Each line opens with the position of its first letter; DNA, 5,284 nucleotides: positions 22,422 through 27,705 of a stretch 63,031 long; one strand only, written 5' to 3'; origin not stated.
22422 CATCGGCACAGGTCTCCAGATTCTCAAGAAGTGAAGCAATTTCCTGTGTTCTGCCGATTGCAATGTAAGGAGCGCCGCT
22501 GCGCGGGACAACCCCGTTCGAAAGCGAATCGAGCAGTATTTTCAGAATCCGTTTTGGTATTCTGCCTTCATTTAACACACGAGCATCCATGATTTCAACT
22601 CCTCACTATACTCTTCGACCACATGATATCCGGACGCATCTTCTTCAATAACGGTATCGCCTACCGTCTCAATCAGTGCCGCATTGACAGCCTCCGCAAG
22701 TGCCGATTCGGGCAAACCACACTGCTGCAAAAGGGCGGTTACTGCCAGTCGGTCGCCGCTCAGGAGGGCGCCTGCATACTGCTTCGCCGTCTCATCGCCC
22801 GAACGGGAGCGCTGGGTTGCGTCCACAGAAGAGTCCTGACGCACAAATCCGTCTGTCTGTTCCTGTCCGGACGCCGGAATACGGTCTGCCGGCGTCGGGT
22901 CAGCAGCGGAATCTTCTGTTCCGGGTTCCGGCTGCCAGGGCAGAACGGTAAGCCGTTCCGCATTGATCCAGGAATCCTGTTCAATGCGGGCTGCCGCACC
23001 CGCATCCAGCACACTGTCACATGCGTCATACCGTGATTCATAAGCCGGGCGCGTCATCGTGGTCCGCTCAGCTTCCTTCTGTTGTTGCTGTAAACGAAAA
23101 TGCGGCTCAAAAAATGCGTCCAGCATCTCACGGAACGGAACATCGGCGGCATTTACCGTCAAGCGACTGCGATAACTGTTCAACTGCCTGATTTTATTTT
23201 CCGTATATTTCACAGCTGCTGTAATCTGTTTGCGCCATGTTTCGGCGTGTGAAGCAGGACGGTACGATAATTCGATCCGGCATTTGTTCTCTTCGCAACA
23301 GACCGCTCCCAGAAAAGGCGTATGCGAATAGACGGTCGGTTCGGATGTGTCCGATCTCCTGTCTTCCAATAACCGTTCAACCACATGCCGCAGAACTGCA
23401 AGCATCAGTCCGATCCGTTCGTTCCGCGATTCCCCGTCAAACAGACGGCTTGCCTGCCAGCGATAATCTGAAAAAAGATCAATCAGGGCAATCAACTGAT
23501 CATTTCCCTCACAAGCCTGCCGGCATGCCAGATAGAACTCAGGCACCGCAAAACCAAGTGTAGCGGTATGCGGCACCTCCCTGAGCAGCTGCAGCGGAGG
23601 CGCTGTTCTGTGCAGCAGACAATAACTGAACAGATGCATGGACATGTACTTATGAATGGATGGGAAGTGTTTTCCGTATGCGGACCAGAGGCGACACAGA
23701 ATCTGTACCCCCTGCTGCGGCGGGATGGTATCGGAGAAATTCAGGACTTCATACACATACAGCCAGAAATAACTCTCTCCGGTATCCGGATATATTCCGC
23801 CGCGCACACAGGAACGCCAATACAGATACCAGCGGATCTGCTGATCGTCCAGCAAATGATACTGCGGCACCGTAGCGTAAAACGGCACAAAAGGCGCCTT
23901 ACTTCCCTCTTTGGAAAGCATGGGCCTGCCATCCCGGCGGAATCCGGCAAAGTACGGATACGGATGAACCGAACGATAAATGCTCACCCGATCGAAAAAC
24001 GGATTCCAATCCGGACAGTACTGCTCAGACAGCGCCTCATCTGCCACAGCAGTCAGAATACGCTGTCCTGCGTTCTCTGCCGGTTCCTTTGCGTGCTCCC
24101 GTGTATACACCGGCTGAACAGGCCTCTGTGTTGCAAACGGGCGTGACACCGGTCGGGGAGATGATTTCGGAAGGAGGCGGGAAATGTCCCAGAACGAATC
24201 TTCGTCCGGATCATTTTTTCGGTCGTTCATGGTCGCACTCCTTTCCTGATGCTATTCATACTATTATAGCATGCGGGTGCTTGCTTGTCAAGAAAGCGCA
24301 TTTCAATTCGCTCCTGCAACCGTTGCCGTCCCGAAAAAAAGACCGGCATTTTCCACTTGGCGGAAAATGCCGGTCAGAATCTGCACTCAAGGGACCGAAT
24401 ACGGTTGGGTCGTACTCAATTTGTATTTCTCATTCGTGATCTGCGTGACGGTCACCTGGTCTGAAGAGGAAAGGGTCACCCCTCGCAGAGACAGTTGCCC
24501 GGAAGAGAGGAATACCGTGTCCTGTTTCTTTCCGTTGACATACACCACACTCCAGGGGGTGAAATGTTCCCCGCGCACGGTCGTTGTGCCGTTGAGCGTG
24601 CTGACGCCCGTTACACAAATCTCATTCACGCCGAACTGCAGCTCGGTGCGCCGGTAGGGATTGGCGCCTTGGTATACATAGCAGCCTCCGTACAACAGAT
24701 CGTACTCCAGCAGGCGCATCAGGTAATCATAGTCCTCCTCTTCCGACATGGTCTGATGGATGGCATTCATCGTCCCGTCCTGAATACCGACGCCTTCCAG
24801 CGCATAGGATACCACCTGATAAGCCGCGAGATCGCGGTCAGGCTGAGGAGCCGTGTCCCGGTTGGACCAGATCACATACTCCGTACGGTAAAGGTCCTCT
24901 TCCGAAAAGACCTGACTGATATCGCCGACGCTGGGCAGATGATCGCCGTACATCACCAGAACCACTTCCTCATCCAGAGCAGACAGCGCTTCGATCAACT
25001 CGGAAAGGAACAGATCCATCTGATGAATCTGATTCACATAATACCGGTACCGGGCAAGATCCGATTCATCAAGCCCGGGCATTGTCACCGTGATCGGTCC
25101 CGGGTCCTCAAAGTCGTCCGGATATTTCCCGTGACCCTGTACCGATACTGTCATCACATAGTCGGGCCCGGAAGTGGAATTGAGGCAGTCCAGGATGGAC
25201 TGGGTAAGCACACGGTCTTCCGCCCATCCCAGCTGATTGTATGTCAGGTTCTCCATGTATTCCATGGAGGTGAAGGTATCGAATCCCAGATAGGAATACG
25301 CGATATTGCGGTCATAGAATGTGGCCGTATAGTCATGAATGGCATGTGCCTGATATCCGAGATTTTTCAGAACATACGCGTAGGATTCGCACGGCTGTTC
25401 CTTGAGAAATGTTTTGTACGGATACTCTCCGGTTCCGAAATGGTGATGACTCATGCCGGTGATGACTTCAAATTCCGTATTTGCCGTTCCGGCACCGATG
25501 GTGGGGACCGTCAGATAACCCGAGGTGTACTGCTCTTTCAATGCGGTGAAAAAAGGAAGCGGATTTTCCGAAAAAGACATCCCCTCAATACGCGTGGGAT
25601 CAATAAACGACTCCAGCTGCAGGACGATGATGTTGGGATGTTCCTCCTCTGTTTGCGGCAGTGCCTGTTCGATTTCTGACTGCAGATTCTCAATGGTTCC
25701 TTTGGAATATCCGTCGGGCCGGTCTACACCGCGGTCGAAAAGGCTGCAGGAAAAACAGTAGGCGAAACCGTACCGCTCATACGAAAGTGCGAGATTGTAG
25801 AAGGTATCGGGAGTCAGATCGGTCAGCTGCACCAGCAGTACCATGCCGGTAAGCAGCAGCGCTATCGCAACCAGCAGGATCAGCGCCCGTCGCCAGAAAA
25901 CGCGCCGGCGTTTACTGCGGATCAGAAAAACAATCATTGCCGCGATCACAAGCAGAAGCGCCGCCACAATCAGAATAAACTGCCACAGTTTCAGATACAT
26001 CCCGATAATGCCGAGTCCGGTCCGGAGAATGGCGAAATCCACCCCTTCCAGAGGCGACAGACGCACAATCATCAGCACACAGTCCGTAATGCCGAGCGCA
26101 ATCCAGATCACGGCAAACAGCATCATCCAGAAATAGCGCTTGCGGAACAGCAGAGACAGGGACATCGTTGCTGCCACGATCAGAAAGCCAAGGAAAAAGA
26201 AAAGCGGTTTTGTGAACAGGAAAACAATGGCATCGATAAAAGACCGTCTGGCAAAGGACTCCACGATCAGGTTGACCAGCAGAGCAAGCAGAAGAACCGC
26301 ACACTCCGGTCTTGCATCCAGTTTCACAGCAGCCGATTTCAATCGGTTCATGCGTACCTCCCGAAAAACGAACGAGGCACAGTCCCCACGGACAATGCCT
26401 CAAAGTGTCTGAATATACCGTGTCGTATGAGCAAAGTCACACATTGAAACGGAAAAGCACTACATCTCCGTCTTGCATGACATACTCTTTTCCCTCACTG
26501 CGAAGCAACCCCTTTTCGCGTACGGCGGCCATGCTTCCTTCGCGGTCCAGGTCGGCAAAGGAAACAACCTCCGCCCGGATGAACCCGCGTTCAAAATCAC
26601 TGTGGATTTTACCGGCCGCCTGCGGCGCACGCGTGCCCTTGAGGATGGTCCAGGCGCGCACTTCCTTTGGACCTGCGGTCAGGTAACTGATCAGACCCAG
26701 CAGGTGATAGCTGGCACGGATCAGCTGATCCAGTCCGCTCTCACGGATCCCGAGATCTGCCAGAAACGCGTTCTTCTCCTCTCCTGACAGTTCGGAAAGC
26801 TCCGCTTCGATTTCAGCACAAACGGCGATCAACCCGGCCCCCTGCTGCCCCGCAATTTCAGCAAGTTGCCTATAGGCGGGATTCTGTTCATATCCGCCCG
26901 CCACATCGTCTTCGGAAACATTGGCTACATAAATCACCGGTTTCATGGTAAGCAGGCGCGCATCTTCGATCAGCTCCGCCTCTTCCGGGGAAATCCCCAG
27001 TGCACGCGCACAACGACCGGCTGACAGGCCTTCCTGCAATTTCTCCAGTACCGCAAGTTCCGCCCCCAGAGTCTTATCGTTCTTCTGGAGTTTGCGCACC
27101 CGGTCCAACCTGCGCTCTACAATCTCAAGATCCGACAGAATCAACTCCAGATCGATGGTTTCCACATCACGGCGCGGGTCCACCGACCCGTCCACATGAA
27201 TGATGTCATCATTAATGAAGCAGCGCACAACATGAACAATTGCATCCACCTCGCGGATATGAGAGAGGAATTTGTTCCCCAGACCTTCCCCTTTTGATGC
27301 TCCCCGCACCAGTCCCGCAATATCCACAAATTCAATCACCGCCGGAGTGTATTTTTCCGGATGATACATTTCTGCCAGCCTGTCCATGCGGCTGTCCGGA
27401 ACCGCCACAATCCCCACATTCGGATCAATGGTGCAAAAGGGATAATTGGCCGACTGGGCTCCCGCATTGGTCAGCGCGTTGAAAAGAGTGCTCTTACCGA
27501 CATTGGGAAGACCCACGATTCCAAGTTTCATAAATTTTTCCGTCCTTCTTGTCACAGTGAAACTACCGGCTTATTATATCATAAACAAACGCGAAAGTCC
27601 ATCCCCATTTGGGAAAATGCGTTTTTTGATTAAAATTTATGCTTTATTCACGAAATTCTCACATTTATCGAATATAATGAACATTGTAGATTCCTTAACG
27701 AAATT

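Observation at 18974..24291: TerB-N/TerB-C protein + DUF2791 ATPase + Lhr-like helicase operon (Shango-type triad) in a core-gene neighbourhood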

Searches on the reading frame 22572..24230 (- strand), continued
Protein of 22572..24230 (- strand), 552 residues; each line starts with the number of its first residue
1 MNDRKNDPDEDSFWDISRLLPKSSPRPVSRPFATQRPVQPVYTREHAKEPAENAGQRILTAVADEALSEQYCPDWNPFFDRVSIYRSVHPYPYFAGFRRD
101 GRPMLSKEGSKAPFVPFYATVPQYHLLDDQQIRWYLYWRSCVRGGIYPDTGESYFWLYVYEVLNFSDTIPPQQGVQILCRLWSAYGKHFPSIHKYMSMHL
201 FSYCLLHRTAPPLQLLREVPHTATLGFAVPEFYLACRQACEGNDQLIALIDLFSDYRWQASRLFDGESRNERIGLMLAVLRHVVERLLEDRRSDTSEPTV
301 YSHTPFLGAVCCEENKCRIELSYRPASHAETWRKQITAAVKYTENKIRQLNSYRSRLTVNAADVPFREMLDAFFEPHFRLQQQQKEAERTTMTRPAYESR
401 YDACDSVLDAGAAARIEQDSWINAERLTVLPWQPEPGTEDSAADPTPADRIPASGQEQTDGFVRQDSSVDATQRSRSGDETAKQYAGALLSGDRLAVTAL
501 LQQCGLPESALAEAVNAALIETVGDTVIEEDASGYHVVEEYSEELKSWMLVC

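Call 65: search_protein_families(alignment_id=A2, library=pfam, max_evalue=0.001)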
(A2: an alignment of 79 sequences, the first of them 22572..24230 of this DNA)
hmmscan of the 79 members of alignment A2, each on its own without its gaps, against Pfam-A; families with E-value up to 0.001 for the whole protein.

A. member 1, window:22572-24230:- (552 aa): 2 families
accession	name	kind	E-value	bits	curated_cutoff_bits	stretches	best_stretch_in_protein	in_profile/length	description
PF13208.11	TerB_N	-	6.6e-15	55.8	25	1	102-223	39-152/207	TerB N-terminal domain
PF15615.11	TerB_C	-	1.4e-06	29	26.3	1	479-546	79-148/148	TerB-C domain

B. families by the number of members that match (of 79 scanned): 2 families
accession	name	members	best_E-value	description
PF13208.11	TerB_N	79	4.8e-23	TerB N-terminal domain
PF15615.11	TerB_C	71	1.3e-12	TerB-C domain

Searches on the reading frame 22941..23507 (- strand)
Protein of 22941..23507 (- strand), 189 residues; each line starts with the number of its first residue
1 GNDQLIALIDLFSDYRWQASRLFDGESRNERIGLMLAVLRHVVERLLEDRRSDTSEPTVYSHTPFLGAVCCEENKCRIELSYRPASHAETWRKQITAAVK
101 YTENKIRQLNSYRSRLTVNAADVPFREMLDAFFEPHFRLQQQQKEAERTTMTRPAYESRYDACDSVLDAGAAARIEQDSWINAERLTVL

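Call 68: search_protein_families(library=pfam, proteins=[window:22941-23507:-], max_evalue=5)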
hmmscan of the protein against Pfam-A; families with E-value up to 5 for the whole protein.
window:22941-23507:- (189 aa): 1 family
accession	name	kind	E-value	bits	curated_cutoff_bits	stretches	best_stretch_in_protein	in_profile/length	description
PF14565.11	IL22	-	0.0056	17.4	30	1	8-80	26-97/139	Interleukin 22 IL-10-related T-cell-derived-inducible factor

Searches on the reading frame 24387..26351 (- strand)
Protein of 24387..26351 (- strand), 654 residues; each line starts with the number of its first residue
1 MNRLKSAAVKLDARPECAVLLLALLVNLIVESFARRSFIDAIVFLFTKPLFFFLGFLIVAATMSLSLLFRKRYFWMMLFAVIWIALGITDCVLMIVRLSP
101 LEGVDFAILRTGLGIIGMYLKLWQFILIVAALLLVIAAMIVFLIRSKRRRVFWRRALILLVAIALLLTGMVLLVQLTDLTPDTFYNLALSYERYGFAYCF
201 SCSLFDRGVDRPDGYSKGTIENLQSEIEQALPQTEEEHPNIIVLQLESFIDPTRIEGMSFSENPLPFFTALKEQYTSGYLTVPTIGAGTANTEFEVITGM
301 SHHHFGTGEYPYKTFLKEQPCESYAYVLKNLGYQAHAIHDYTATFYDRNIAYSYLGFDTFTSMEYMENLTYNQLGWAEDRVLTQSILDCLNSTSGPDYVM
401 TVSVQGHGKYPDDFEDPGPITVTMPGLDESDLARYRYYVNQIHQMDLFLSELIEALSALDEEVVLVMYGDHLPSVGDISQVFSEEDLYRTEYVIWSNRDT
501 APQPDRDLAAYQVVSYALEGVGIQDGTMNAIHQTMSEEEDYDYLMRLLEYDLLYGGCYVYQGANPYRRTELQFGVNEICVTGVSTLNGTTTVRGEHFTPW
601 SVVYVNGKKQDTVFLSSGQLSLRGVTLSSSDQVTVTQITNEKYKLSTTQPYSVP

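Call 12: search_protein_families(library=pfam, proteins=[window:24387-26351:-], max_evalue=0.001)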
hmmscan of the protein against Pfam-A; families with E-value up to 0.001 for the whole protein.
window:24387-26351:- (654 aa): 1 family
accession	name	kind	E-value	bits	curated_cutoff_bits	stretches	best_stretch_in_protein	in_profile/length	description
PF00884.28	Sulfatase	-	1.5e-39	136.6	25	1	239-504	1-281/301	Sulfatase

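Call 59: search_protein_families(library=ncbifam, proteins=[window:24387-26351:-], max_evalue=0.00001)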
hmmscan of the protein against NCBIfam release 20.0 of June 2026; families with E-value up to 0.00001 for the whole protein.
window:24387-26351:- (654 aa): 1 family
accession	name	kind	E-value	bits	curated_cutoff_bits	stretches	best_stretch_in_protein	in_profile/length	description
NF053595.1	LptchSynLtaSGpos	equivalog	4.5e-10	38.7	970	1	318-472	315-466/626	lipoteichoic acid synthase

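Call 82: find_encoding_contigs(protein=window:24387-26351:-, flank=10000, max_places=10)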
Protein window:24387-26351:- (654 aa): no gene with exactly this product is on record in the collection.

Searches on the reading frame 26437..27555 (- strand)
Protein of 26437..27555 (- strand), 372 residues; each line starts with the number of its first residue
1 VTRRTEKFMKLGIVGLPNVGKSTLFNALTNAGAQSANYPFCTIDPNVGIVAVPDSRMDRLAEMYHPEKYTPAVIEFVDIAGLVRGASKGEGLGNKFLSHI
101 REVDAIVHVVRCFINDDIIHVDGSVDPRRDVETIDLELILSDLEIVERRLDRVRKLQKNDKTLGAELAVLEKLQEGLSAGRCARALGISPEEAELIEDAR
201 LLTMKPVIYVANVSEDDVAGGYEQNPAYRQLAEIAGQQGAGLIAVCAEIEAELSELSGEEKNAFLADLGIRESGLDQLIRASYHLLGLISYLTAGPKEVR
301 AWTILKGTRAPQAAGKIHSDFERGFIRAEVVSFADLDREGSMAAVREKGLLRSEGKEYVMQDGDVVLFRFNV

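Call 12: search_protein_families(library=pfam, proteins=[window:26437-27555:-], max_evalue=0.001)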
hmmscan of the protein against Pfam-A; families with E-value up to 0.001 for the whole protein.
window:26437-27555:- (372 aa): 3 families
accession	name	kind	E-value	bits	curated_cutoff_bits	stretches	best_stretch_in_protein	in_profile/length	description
PF06071.19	YchF-GTPase_C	-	7.8e-38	128.9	27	1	288-371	1-84/84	Protein of unknown function (DUF933)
PF01926.29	MMR_HSR1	-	1.3e-23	83.6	21.9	1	11-116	2-87/113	50S ribosome-binding GTPase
PF02421.24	FeoB_N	-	1.6e-08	34.7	27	1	11-54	3-46/156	Ferrous iron transport protein B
